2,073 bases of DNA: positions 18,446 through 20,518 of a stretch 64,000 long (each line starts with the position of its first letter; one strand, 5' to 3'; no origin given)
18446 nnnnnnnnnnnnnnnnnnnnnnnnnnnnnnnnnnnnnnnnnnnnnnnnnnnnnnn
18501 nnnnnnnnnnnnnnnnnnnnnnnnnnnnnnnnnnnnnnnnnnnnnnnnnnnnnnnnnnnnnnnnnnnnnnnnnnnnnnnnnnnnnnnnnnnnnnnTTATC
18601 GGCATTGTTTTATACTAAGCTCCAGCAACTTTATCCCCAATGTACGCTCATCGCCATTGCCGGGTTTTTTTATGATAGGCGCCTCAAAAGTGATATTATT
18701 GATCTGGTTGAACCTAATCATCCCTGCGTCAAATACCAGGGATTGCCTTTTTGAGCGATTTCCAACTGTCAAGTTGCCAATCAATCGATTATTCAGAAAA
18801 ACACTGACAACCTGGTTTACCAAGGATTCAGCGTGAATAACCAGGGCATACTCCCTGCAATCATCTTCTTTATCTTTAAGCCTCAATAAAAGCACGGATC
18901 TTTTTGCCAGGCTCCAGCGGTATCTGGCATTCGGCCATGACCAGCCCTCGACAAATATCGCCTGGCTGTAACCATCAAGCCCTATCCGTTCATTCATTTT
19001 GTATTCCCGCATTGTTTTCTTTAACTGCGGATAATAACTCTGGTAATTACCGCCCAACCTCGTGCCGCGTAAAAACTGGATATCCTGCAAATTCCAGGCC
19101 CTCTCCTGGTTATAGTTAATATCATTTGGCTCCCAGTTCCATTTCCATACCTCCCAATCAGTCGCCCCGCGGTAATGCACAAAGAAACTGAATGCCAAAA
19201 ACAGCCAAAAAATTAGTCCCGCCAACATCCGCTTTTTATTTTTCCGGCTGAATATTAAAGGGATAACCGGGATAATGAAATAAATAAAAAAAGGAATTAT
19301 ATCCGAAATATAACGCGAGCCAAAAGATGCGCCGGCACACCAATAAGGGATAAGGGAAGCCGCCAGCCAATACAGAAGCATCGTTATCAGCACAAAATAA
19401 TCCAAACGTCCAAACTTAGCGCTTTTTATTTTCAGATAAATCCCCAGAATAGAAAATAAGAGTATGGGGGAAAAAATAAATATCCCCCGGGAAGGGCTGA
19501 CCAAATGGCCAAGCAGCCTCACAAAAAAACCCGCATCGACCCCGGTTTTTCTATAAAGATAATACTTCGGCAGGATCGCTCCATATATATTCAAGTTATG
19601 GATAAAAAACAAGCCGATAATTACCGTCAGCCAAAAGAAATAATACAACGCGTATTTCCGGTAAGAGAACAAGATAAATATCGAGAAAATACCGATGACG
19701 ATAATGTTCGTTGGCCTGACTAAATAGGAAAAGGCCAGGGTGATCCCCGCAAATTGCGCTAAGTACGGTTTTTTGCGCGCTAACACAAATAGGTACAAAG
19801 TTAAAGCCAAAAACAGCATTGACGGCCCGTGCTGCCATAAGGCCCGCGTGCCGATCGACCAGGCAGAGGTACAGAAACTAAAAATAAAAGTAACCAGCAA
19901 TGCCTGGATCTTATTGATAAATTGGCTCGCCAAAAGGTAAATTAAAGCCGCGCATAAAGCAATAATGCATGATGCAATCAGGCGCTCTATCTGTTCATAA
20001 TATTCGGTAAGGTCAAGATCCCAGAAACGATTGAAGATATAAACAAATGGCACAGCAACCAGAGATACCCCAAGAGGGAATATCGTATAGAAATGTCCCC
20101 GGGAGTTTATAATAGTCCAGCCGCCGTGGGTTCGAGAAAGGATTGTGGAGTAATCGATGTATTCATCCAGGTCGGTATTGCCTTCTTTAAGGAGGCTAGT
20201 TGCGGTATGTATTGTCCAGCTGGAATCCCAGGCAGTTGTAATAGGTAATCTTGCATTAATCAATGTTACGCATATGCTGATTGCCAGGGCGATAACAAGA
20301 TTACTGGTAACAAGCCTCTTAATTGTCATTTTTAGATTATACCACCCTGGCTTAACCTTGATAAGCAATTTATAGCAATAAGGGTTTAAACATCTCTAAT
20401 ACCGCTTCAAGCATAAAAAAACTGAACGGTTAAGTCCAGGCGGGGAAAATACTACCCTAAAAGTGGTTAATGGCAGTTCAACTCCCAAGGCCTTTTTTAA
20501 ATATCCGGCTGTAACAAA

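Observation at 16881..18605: Unusual fusion of a 10-TM Wzy/O-antigen-ligase-like domain to a GT51 peptidoglycan transglycosylase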

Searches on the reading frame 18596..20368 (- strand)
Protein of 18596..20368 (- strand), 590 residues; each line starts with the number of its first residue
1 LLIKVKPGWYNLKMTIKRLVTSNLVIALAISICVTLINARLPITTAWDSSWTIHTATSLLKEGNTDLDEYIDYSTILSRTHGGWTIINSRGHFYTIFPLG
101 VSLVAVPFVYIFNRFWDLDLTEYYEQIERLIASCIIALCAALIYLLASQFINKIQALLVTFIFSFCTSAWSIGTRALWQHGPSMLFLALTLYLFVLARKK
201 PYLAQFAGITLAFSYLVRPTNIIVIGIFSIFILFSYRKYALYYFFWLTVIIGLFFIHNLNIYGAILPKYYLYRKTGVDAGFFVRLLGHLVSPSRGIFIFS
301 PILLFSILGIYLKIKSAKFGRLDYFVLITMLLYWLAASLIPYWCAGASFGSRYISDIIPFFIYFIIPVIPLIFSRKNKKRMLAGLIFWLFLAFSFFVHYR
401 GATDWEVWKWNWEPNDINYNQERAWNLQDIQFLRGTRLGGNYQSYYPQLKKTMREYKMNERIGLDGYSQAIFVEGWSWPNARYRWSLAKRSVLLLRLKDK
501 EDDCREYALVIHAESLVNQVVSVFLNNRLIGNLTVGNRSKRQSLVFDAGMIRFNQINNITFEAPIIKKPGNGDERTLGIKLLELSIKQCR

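Call 3: search_protein_families(library=pfam, proteins=[window:18596-20368:-], max_evalue=0.1)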
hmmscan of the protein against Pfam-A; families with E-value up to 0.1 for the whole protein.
window:18596-20368:- (590 aa): 1 family
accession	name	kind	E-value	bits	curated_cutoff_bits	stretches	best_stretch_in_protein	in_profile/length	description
PF14897.12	EpsG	-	0.042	13.4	30.1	1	134-401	66-316/326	EpsG family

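Call 4: search_protein_families(library=ncbifam, proteins=[window:18596-20368:-], max_evalue=0.1)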
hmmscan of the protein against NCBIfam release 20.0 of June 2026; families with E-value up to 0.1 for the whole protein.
window:18596-20368:- (590 aa): 1 family
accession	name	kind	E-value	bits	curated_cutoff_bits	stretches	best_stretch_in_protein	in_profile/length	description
NF047440.1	LA3751_2_3_fam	subfamily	1.2e-16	60.6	200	1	81-402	66-386/460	LA_3751/LA_3752 family putative glycosyltransferase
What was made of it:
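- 18596..20368 (-): Upstream, translationally coupled partner (10-nt overlap): a GT-C-A-fold glycosyltransferase (ArnT/STT3/Emb/AftB-like) with a C-terminal beta-sandwich CBM-like domain. NCBIfam LA_3751/2 family match, weak (call 4).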

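Call 67: search_solved_structures(query=window:18596-20368:-, max_evalue=10, show_alignments=0)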
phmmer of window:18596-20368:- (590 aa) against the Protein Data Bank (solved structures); distinct sequences matched with E-value up to 10: 0.

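Call 68: find_homologous_proteins(query=window:18596-20368:-, max_evalue=0.00001)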
Query window:18596-20368:- (590 aa): 904 proteins with E <= 0.00001 among 8000 candidates; the best 120 are listed.
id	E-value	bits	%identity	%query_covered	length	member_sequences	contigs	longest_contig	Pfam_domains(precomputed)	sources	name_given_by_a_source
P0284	0.0e+0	1309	100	98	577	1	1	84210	-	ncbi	-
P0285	1.4e-193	663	51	96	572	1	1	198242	-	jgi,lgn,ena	-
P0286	6.3e-174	598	46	94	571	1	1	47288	-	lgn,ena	-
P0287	2.0e-116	408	49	72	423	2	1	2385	-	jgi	-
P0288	5.3e-115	403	48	71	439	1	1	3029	-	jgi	-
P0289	2.1e-114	401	48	67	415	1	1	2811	-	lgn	-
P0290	9.8e-113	396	49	66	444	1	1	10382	-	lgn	-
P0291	1.1e-109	386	45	66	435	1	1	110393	-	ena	-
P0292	2.3e-109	385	47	70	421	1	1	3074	-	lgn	-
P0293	1.1e-108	382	48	69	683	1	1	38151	PF07691.18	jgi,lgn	jgi:hypothetical protein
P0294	8.6e-108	379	49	67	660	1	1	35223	PF07691.18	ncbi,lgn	-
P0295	2.5e-107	378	47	66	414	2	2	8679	-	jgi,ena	-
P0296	4.3e-107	377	49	67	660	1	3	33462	PF07691.18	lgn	-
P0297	8.0e-107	376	44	72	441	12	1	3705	-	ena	-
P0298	9.6e-107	376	44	72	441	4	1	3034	-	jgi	jgi:hypothetical protein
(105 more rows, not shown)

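Call 69: find_encoding_contigs(protein=P0285, flank=8000, max_places=2)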
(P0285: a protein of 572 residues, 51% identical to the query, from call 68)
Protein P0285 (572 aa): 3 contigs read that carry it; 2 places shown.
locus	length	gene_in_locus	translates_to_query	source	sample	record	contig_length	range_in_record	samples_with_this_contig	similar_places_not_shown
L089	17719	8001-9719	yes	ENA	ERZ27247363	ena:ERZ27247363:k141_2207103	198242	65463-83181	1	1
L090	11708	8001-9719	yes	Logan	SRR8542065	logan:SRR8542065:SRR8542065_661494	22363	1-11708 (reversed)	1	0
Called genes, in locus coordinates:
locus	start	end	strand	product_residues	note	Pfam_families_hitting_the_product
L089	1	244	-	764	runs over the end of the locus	PF00535:Glycos_transf_2, PF13641:Glyco_tranf_2_3, PF13632:Glyco_trans_2_3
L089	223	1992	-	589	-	PF00005:ABC_tran, PF14524:Wzt_C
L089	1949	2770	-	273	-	-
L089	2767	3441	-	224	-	PF00912:Transgly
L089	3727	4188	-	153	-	-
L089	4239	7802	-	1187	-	PF04932:Wzy_C, PF00326:Peptidase_S9 (faint), PF00930:DPPIV_N (faint), PF26549:Tricorn_N (faint), PF26550:Tricorn_2nd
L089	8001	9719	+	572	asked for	-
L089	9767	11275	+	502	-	PF02310:B12-binding, PF04055:Radical_SAM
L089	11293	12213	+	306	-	PF13641:Glyco_tranf_2_3, PF00535:Glycos_transf_2, PF10111:Glyco_tranf_2_2 (faint)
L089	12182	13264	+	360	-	PF04055:Radical_SAM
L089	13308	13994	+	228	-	PF00535:Glycos_transf_2, PF10111:Glyco_tranf_2_2 (weak)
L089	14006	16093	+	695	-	PF13231:PMT_2 (weak)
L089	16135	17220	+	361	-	PF13472:Lipase_GDSL_2 (weak)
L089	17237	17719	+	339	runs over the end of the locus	PF04055:Radical_SAM, PF13186:SPASM (weak)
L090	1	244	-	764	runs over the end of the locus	PF00535:Glycos_transf_2, PF13641:Glyco_tranf_2_3, PF13632:Glyco_trans_2_3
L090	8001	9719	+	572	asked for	-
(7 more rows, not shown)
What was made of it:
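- Tried and rejected: The true ortholog lies 17 kb away (calls 68, 69).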

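Call 70: find_encoding_contigs(protein=P0286, flank=8000, max_places=2)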
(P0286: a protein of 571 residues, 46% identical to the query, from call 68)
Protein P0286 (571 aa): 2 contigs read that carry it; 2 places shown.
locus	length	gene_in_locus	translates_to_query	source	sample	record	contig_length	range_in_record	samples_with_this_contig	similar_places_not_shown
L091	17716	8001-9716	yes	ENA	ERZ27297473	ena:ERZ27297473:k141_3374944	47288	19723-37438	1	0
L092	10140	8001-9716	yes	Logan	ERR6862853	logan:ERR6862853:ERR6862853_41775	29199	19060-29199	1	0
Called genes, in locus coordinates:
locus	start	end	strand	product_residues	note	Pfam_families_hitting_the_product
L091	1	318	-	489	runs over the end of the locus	PF04055:Radical_SAM, PF13353:Fer4_12 (weak)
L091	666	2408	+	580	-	PF00664:ABC_membrane, PF00005:ABC_tran, PF13304:AAA_21 (faint)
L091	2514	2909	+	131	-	-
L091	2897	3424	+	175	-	-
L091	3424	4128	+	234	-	PF03193:RsgA_GTPase (weak)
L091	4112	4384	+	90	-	PF05402:PqqD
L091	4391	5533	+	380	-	PF04055:Radical_SAM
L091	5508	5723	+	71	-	-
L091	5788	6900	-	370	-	PF04932:Wzy_C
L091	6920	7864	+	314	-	PF13641:Glyco_tranf_2_3, PF00535:Glycos_transf_2, PF13632:Glyco_trans_2_3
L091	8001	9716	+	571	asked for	-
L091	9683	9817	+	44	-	-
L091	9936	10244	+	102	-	-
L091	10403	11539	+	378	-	PF12704:MacB_PCD, PF02687:FtsX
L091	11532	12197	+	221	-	PF00005:ABC_tran, PF13304:AAA_21 (faint)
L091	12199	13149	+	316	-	-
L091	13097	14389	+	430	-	PF04055:Radical_SAM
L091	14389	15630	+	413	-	PF04055:Radical_SAM (weak)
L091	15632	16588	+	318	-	-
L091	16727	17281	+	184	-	PF03703:bPH_2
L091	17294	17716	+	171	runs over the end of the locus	PF03703:bPH_2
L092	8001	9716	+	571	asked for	-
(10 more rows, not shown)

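Call 72: search_protein_families(library=pfam, proteins=[L089:2767-3441:-, L089:4239-7802:-, L089:3727-4188:-, L089:1949-2770:-, L089:14006-16093:+, L091:5788-6900:-], max_evalue=0.01)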
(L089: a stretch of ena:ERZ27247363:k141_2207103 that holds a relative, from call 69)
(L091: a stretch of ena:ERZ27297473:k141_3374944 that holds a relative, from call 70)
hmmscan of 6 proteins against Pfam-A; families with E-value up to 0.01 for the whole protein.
L089:2767-3441:- (224 aa): 1 family
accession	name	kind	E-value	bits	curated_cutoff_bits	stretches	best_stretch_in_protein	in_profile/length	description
PF00912.28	Transgly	-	1.8e-46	158.2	27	1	69-212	14-157/178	Transglycosylase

L089:4239-7802:- (1187 aa): 9 families
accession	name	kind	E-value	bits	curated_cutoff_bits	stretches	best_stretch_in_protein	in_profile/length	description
PF04932.20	Wzy_C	-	4.1e-11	43.3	31.7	1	191-352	1-149/149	O-Antigen ligase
PF00930.27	DPPIV_N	-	2.6e-06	26.9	22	0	789-836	32-78/354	Dipeptidyl peptidase IV (DPP IV) N-terminal region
PF00326.27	Peptidase_S9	-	5.4e-06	26.5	22.6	1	1050-1105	44-99/213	Prolyl oligopeptidase family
PF25174.1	Beta-prop_THOC3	-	3.1e-05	23.5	305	1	729-862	106-234/272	THOC3 beta-propeller domain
PF12895.13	ANAPC3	-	0.00045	20.9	27.2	1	525-600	3-77/82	Anaphase-promoting complex, cyclosome, subunit 3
PF24814.1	WD40_Prp19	-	0.00055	19.5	320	1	788-872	121-206/281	Prp19 WD40 domain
PF25173.1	Beta-prop_WDR3_1st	-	0.0022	18.2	154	1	794-861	24-91/184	WDR3 first beta-propeller domain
PF23414.1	Beta-prop_EML_2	-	0.0059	16.5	90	1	734-862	21-145/266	Echinoderm microtubule-associated protein second beta-propeller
PF24817.1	WD40_WDHD1_1st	-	0.0064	16.1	109.9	0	734-861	151-285/291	WDHD1 first WD40 domain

L089:3727-4188:- (153 aa): 1 family
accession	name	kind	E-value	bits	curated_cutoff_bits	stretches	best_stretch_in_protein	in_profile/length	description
PF07963.17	N_methyl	-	0.00012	22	21.2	1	2-23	4-25/27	Prokaryotic N-terminal methylation motif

L089:1949-2770:- (273 aa): 0 families

L089:14006-16093:+ (695 aa): 2 families
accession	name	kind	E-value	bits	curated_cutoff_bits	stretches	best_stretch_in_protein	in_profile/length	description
PF13231.12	PMT_2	-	2.1e-06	28.4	26.1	1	160-312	4-155/160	Dolichyl-phosphate-mannose-protein mannosyltransferase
PF19845.4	DUF6320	-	9.1e-05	22.8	29.9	1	392-541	29-178/186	Family of unknown function (DUF6320)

L091:5788-6900:- (370 aa): 1 family
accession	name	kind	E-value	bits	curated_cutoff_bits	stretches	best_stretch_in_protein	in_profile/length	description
PF04932.20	Wzy_C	-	4.5e-17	62.6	31.7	1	183-307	2-148/149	O-Antigen ligase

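Call 86: search_protein_families(library=ncbifam, proteins=[L089:2767-3441:-, P0285], max_evalue=0.001)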
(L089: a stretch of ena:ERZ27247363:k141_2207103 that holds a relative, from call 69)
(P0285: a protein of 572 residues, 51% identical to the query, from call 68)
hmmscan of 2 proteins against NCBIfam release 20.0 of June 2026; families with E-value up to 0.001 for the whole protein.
L089:2767-3441:- (224 aa): 13 families
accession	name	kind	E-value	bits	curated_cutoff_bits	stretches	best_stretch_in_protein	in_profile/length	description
TIGR02070.1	mono_pep_trsgly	equivalog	7.4e-49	166.2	182.65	1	22-211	7-197/224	monofunctional biosynthetic peptidoglycan transglycosylase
TIGR02074.1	PBP_1a_fam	subfamily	5.9e-46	157.3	508.75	1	71-209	4-142/535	PBP1A family penicillin-binding protein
NF051885.1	tranpepglycosPbpC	equivalog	6.2e-36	124.2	900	1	74-216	80-221/632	multimodular transpeptidase-transglycosylase PbpC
NF008643.0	PRK11636.1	equivalog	2.2e-31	108.9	1263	1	70-215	67-212/850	peptidoglycan glycosyltransferase/peptidoglycan DD-transpeptidase MrcA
TIGR02073.1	PBP_1c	equivalog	1.7e-30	106.3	494.2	1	70-211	34-175/728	penicillin-binding protein 1C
NF038276.1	strep_PBP2A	exception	1.7e-30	105.9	1100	1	8-209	37-232/716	penicillin-binding protein PBP2A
NF010008.0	PRK13481.1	equivalog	1.2e-24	87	270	1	83-190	94-200/269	glycosyltransferase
TIGR02071.1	PBP_1b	equivalog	1.9e-23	82.6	717.75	1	81-207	159-289/729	penicillin-binding protein 1B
NF038272.1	strep_PBP1A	exception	1.7e-19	69.6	1075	1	6-209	8-211/658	penicillin-binding protein PBP1A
NF008414.0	PRK11240.1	equivalog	1.6e-18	66.1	1121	1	73-209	68-203/774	peptidoglycan glycosyltransferase PbpC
NF011423.0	PRK14850.1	equivalog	1.7e-18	66.4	1275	1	81-207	169-299/764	penicillin-binding protein 1b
NF038274.1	strep_PBP1B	exception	8.4e-18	64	1225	1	75-210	88-228/745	penicillin-binding protein PBP1B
NF007061.0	PRK09506.1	equivalog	2e-16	59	1120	1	81-197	223-343/825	bifunctional glycosyl transferase/transpeptidase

P0285 (572 aa): 1 family
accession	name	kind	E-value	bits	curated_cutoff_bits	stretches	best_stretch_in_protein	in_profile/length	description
NF047440.1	LA3751_2_3_fam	subfamily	2.1e-17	63.1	200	1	57-384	59-385/460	LA_3751/LA_3752 family putative glycosyltransferase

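Call 87: predict_structure(alignment_id=A5)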
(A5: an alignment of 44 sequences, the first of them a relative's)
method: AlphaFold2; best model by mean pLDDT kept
length: 577 residues; sequences in the alignment: 44
mean_pLDDT: 85.5   pTM: 0.81
mean pLDDT of the five models: 85.5, 85.0, 83.6, 82.4, 81.8
residues with pLDDT >= 90: 312; 70-90: 179; 50-70: 60; < 50: 26
segments of 3 or more residues with pLDDT < 50: 428-431, 462-475, 559-562
pLDDT, mean of each block of 10 residues (from residue 1): 77 97 94 81 96 91 71 91 94 96 91 94 98 97 97 90 89 98 98 98 95 98 98 97 94 85 83 76 62 96 98 97 86 70 94 96 91 93 90 85 74 80 65 60 87 59 40 58 78 89 82 92 84 91 86 55 66 88
secondary structure, 60 per line:
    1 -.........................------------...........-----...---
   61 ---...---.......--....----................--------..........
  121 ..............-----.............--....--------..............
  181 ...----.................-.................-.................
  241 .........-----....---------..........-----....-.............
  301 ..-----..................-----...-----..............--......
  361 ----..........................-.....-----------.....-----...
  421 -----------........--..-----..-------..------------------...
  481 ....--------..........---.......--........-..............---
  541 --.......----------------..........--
elements in order: H2-26 H39-49 E73-76 E79-82 H87-102 H111-134 H140-152 H155-158 H167-183 H188-204 H206-222 H224-249 H255-258 H268-277 H283-286 H288-302 H308-325 H339-352 H355-360 H365-390 H392-396 H408-412 H432-439 E478-484 E493-502 E506-512 E515-522 E524-534 E543-549 E566-575
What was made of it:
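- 18596..20368 (-): AF2 pLDDT 85.5 (call 87).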

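Call 89: fold_search(model_id=the predicted structure, library=pdb)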
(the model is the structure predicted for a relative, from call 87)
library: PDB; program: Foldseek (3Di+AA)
matches with E <= 10: 1025; with E <= 0.001: 12
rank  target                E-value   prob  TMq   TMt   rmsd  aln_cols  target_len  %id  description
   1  7oci_F                6.7e-05  1.00  0.41  0.37  11.5       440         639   14  Cryo-EM structure of yeast Ost6p containing oligosaccharyltransferase complex (released 2022-02-16)
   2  5f15                  1.9e-04  1.00  0.41  0.44   7.2       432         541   13  Crystal Structure of ArnT from Cupriavidus metallidurans bound to Undecaprenyl phosphate (released 2016-02-17)
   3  6c26_A                2.1e-04  1.00  0.42  0.38  10.3       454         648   13  The Cryo-EM structure of a eukaryotic oligosaccharyl transferase complex (released 2018-01-31)
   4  7bvf_B                2.3e-04  1.00  0.41  0.25  16.7       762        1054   11  Cryo-EM structure of Mycobacterium tuberculosis arabinosyltransferase EmbA-EmbB-AcpM2 in complex with ethambutol (released 2020-04-29)
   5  6ftg_5                2.8e-04  1.00  0.43  0.39  11.2       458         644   11  Subtomogram average of OST-containing ribosome-translocon complexes from canine rough microsomal membranes (released 2018-03-21)
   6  5ezm                  3.9e-04  1.00  0.42  0.45   7.1       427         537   13  Crystal Structure of ArnT from Cupriavidus metallidurans in the apo state (released 2016-02-17)
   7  6s7o_A                5.1e-04  1.00  0.42  0.38  11.7       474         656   13  Cryo-EM structure of human oligosaccharyltransferase complex OST-A (released 2019-12-18)
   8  6yg8_D                7.6e-04  1.00  0.14  0.12   5.5       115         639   15  Cryo-EM structure of a BcsB pentamer in the context of an assembled Bcs macrocomplex (released 2021-02-24)
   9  8pn9_A                7.6e-04  1.00  0.45  0.40  10.5       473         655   12  Structure of human oligosaccharyltransferase OST-A complex bound to NGI-1 (released 2024-05-08)
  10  6s7t_A                7.6e-04  1.00  0.44  0.37  10.2       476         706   13  Cryo-EM structure of human oligosaccharyltransferase complex OST-B (released 2019-12-18)
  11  6x0o                  8.0e-04  1.00  0.32  0.19  18.6       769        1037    9  Single-Particle Cryo-EM Structure of Arabinosyltransferase EmbB from Mycobacterium smegmatis (released 2020-06-10)
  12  9dlh                  8.7e-04  1.00  0.43  0.42  11.5       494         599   14  donor substrate analog-bound AftB (released 2025-06-25)
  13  9fmt_A                1.1e-03  1.00  0.14  0.12   5.6       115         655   15  Cryo-EM structure of the BcsB hexameric crown from the E. coli cellulose secretion macrocomplex (released 2024-10-16)
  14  8j3y_A                1.1e-03  1.00  0.16  0.22   7.2       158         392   11  Crystal structure of CBM6E E168Q in complex with oligosaccharides (released 2024-04-24)
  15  9s6s_A                1.1e-03  1.00  0.43  0.45   8.2       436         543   13  Ternary cryo-EM structure of human ALG9 with Dol25-PP-GlcNAc2Man6, Dol25-P-Man and Fab (released 2026-03-18)
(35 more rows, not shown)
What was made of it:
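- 18596..20368 (-): Foldseek matches to STT3, ArnT, EmbB, AftB, ALG9 and to CBM6/35 and BcsB (call 89).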
